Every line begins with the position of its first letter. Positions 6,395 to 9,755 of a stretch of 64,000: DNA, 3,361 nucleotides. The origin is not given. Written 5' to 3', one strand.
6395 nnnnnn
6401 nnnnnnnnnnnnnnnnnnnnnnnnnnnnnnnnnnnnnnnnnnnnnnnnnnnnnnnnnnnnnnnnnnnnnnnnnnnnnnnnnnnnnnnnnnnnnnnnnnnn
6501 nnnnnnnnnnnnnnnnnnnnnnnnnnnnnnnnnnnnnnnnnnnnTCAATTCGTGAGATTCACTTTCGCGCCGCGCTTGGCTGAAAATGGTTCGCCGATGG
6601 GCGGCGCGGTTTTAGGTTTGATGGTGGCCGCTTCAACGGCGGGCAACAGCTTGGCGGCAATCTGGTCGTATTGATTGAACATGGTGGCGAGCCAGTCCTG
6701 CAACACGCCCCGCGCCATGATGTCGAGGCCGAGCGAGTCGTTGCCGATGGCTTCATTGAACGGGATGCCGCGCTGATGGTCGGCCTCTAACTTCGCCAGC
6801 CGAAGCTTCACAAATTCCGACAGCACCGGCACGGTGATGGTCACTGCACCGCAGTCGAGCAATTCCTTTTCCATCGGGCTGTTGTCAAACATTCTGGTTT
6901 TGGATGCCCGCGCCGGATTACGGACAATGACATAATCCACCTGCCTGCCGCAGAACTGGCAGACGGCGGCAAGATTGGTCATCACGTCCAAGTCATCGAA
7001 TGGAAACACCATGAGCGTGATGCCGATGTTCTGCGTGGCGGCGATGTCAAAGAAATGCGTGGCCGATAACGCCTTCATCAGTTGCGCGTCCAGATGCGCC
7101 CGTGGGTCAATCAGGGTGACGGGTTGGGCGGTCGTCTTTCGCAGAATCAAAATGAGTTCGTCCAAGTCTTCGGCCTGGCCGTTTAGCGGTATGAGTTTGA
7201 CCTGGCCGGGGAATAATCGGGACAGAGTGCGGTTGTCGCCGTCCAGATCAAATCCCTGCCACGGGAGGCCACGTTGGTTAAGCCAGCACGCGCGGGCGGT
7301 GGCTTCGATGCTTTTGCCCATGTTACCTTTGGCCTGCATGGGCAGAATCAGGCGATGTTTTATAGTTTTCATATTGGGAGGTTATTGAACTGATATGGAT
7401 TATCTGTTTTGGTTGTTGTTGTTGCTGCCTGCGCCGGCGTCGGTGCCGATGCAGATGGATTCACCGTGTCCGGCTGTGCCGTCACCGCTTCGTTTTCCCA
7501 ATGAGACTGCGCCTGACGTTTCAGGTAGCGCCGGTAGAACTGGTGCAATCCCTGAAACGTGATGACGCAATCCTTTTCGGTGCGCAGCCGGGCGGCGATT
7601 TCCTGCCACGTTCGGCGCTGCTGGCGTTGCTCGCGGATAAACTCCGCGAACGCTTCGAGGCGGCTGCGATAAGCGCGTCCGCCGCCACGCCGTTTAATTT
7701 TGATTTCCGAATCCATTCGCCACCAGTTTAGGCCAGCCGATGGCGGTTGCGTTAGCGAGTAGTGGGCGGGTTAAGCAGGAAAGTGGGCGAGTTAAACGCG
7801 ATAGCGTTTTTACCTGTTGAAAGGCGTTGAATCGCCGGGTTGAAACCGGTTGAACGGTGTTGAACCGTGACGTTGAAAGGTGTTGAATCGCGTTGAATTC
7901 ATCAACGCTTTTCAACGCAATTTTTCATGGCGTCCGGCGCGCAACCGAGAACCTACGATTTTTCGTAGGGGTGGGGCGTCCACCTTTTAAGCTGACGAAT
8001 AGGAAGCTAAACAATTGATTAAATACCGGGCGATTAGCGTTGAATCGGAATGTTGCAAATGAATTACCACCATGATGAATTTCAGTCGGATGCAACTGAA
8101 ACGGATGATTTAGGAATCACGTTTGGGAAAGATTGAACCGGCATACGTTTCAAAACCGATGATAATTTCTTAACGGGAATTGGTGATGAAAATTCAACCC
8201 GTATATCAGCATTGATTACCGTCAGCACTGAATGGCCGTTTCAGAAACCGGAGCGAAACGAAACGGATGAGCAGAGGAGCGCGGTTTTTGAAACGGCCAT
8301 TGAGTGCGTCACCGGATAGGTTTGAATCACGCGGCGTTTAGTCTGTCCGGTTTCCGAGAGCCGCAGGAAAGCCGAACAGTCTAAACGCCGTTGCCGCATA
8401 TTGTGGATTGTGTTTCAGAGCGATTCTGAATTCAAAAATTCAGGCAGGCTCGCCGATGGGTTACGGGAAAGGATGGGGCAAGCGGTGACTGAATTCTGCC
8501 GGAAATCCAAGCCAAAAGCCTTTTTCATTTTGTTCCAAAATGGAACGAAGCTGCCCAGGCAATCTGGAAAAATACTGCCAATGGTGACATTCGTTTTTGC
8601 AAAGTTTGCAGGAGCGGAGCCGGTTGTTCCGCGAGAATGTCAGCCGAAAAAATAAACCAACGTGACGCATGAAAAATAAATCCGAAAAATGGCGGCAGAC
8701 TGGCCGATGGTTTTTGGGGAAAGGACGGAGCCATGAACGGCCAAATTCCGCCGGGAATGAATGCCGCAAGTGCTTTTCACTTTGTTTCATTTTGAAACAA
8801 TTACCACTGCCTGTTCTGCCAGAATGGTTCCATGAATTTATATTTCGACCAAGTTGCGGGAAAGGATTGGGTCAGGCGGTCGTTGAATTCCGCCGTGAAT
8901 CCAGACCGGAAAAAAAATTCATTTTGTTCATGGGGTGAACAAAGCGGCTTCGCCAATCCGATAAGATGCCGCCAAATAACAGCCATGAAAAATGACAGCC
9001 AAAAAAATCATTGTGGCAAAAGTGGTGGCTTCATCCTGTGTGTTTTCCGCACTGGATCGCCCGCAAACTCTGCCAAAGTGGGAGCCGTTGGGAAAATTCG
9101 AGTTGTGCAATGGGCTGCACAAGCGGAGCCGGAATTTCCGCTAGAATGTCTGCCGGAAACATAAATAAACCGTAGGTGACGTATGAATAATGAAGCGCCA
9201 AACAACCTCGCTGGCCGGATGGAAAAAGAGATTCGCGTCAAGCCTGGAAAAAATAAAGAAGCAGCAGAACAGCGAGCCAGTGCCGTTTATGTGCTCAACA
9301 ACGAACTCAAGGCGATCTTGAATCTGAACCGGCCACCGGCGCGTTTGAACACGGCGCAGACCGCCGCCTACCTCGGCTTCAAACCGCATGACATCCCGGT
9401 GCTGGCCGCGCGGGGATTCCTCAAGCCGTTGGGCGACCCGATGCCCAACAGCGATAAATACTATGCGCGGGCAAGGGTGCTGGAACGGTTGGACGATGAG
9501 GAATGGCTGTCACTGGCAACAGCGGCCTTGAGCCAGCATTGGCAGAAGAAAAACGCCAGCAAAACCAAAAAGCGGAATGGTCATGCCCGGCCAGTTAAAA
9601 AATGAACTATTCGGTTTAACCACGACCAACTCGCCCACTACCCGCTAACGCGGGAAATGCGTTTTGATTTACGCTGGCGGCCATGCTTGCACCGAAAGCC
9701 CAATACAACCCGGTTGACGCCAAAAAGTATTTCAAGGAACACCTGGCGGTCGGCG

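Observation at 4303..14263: tRNA-Cys-targeted integrative mobilizable element with an RP4-style divergent transfer module but no T4SS or coupling protein in view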

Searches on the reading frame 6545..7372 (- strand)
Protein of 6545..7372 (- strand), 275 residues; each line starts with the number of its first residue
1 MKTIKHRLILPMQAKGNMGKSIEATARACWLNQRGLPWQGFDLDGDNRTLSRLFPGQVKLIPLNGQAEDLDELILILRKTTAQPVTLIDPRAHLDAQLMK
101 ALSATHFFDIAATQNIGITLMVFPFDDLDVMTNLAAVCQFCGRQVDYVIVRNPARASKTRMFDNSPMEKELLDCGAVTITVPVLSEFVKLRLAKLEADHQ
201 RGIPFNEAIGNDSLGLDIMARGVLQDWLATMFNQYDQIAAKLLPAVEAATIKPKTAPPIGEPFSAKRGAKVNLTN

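Call 5: search_protein_families(library=pfam, proteins=[window:6545-7372:-], max_evalue=0.01)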
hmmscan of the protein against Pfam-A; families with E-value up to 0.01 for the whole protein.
window:6545-7372:- (275 aa): 1 family
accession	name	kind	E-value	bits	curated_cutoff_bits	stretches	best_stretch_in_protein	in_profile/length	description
PF01656.29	CbiA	-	0.0026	18.1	25.4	1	14-95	6-54/125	CobQ/CobB/MinD/ParA nucleotide binding domain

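Call 6: search_protein_families(library=ncbifam, proteins=[window:6545-7372:-], max_evalue=0.01)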
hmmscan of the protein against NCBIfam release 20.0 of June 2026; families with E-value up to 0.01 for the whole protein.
window:6545-7372:- (275 aa): 0 families

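Call 36: search_dna_similar(query=window:6545-7372:-, collection=plasmids, mode=protein, max_evalue=0.001, max_rows=15)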
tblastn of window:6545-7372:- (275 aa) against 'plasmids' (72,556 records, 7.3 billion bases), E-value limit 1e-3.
Records with a match: 39; places in all: 39; records where one place covers at least 80% of the query: 29.
Best place of each record, by identity: <60% 39.
By first word of the organism name: Nostoc 17; Calothrix 8; Tolypothrix 5; Microchaete 2; Trichormus 2; Anabaena 1; Scytonema 1; Aulosira 1; Brasilonema 1; Chroococcidiopsis 1.
By predicted mobility (MOB-suite, as given by PLSDB): conjugative 17; mobilizable 15; non-mobilizable 7.
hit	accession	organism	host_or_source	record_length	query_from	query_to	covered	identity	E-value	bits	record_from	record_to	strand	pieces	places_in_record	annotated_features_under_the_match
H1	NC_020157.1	Anabaena cylindrica PCC 7122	water, most likely pond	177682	7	258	92%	26.9%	3e-7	59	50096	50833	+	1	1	AAA family ATPase | hypothetical protein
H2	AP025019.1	Calothrix sp. PCC 7716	-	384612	5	243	87%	26.4%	1e-5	54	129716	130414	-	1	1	similar to mobilization protein MobD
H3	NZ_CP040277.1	Nostoc sp. C052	Blasia pusilla,pure culture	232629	5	245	88%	25.6%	2e-7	59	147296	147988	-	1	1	chromosome partitioning protein ParA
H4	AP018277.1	Calothrix sp. NIES-4101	-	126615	7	243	86%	25.9%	1e-4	50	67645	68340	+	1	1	hypothetical protein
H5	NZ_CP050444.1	Tolypothrix sp. PCC 7910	cell culture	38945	7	259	92%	24.0%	2e-5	53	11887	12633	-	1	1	hypothetical protein | DUF6753 family protein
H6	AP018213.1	Calothrix brevissima NIES-22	-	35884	7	259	92%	23.6%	1e-4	51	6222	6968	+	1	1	hypothetical protein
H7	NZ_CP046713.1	Nostoc sp. ATCC 53789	-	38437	2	242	88%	24.3%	4e-5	52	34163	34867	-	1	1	hypothetical protein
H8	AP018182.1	Nostoc carneum NIES-2107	-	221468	5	234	84%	25.1%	2e-7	59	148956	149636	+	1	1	hypothetical protein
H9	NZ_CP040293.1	Nostoc sp. C057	Phaeoceros,pure culture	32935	7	242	86%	24.4%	2e-5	53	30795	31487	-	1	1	hypothetical protein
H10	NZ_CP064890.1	Tolypothrix sp. PCC 7601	Fresh water sample,Fresh water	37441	7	242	86%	24.1%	2e-5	53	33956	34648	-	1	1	hypothetical protein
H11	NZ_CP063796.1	Tolypothrix sp. PCC 7712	Soil sample,soil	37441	7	242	86%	24.1%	2e-5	53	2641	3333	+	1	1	hypothetical protein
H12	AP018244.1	Microchaete diplosiphon NIES-3275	-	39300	7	242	86%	24.1%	2e-5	53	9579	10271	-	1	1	hypothetical protein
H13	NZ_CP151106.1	Nostoc sp. UHCC 0302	isolated culture,lake sediment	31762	7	242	86%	24.1%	9e-5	51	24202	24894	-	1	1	hypothetical protein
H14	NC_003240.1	Nostoc sp. PCC 7120 = FACHB-418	-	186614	5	234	84%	24.7%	6e-7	58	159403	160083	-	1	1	hypothetical protein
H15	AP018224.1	Nostoc linckia NIES-25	-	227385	5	231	83%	25.0%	7e-7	57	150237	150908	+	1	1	hypothetical protein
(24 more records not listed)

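Call 37: get_annotated_region(hit=H2, flank=6000)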
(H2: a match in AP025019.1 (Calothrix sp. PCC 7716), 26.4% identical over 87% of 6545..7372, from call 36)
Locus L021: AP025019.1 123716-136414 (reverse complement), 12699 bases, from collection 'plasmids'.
description: Calothrix sp. PCC 7716 plasmid Cal7716_p1 DNA, complete genome
organism: Calothrix sp. PCC 7716 (NCBI taxid 2853227)
taxonomy: Bacteria; Cyanobacteriota; Cyanophyceae; Nostocales; Calotrichaceae; Calothrix; Calothrix sp. PCC 7716
host: -; source: -; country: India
typing (MOB-suite, as given by PLSDB): mobilizable; relaxase MOBV
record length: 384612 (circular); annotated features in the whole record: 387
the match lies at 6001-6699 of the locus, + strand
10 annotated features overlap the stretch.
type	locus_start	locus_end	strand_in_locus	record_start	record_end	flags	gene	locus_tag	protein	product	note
CDS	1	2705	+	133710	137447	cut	-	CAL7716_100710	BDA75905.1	hypothetical protein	-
CDS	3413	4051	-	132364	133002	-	-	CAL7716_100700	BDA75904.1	hypothetical protein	-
CDS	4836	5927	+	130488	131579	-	-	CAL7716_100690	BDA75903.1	hypothetical protein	-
CDS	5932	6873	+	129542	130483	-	-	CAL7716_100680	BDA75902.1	similar to mobilization protein MobD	-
CDS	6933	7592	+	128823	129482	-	-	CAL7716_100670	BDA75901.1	unknown protein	-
CDS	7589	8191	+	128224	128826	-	-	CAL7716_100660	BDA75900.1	unknown protein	-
CDS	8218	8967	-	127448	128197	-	-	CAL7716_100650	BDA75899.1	two component LuxR family transcriptional regulator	-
CDS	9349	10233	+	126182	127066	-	-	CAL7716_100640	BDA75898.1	hypothetical protein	-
CDS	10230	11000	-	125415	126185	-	-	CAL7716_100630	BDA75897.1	unknown protein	-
CDS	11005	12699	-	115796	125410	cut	-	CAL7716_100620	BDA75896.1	hypothetical protein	-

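Call 38: get_annotated_region(hit=H5, flank=6000)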
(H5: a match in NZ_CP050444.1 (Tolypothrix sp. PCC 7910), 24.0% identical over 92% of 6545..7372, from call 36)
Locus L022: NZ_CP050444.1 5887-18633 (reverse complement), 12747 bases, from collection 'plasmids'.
description: Tolypothrix sp. PCC 7910 plasmid unnamed4, complete sequence
organism: Tolypothrix sp. PCC 7910 (NCBI taxid 2099387)
taxonomy: Bacteria; Cyanobacteriota; Cyanophyceae; Nostocales; Tolypothrichaceae; Tolypothrix; Tolypothrix sp. PCC 7910
host: -; source: cell culture; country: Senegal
typing (MOB-suite, as given by PLSDB): mobilizable; relaxase MOBP
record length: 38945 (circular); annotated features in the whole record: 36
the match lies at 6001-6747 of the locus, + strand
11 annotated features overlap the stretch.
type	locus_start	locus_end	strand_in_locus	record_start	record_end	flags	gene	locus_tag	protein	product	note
CDS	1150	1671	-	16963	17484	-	-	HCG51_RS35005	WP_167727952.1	hypothetical protein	-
CDS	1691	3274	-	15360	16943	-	-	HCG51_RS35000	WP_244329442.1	type IV secretion system DNA-binding domain-containing protein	-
CDS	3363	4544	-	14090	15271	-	-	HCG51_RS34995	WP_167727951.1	relaxase/mobilization nuclease domain-containing protein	-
CDS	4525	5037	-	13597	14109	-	mobC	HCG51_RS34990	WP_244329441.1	plasmid mobilization relaxosome protein MobC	-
CDS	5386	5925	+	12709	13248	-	-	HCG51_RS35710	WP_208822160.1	hypothetical protein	-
CDS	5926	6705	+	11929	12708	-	-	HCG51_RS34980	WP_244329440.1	hypothetical protein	-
CDS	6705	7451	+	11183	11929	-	-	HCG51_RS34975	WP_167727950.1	DUF6753 family protein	-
CDS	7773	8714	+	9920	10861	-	-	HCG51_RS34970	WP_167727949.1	CHAT domain-containing protein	-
CDS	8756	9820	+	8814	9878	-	-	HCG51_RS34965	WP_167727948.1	GUN4 domain-containing protein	-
CDS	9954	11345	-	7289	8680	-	-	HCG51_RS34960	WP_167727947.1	phosphate ABC transporter substrate-binding/OmpA family protein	-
CDS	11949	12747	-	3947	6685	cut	-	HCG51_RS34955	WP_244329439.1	DUF3854 domain-containing protein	-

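Call 55: search_solved_structures(query=window:6545-7372:-, max_evalue=10)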
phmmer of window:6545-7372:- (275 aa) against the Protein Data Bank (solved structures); distinct sequences matched with E-value up to 10: 4.
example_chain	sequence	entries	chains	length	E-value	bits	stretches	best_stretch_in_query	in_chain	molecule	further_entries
2uyd_X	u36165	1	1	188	1.1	11.8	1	173-248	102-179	HEMOPHORE HASA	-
1b2v_A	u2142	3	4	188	1.2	11.7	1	173-248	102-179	PROTEIN (HEME-BINDING PROTEIN A) | HEME-BINDING PROTEIN A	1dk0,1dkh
6cfz_E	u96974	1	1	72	1.4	11.5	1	66-116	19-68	Dad4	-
3csl_C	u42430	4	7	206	1.5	11.4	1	173-248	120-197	Hemophore HasA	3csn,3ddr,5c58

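Call 80: predict_structure(protein=window:6545-7372:-)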
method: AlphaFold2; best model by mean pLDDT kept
length: 275 residues; sequences in the alignment: 1
mean_pLDDT: 40.3   pTM: 0.27
mean pLDDT of the five models: 40.3, 38.9, 30.3, 29.7, 28.6
residues with pLDDT >= 90: 0; 70-90: 0; 50-70: 23; < 50: 252
segments of 3 or more residues with pLDDT < 50: 1-74, 76-86, 88-190, 213-275
pLDDT, mean of each block of 10 residues (from residue 1): 26 34 41 35 37 42 41 44 44 44 42 43 42 42 40 34 33 33 42 59 58 42 40 39 38 38 37 38
secondary structure, 60 per line:
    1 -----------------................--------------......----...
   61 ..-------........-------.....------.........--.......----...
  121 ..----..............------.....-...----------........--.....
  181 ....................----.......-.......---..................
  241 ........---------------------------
elements in order: H18-33 H48-53 E58-62 E73-77 E85-89 H96-104 H107-113 E118-122 H127-140 E147-151 H166-173 E176-180 H181-200 H205-211 H213-219 H223-248

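Call 94: search_protein_families(library=phrogs, proteins=[window:6545-7372:-], max_evalue=0.01)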
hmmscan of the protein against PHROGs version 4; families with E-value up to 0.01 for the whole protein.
window:6545-7372:- (275 aa): 0 families

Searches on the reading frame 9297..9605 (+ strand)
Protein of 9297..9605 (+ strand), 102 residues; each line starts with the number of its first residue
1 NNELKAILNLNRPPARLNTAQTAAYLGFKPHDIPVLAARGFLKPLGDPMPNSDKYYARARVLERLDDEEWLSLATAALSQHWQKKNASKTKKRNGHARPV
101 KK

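Call 110: search_solved_structures(query=A5, max_evalue=5)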
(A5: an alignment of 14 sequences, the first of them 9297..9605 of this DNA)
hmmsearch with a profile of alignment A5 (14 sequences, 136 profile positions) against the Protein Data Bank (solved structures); distinct sequences matched with E-value up to 5: 3.
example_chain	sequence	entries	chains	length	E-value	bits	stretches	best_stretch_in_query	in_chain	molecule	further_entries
6rx8_A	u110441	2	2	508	0.43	13.5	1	77-111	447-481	Argininosuccinate lyase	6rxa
6g3d_A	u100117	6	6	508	0.43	13.5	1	77-111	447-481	Argininosuccinate lyase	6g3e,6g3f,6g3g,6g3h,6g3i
1wql_B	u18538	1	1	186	1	12.3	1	85-117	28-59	ethylbenzene dioxygenase small subunit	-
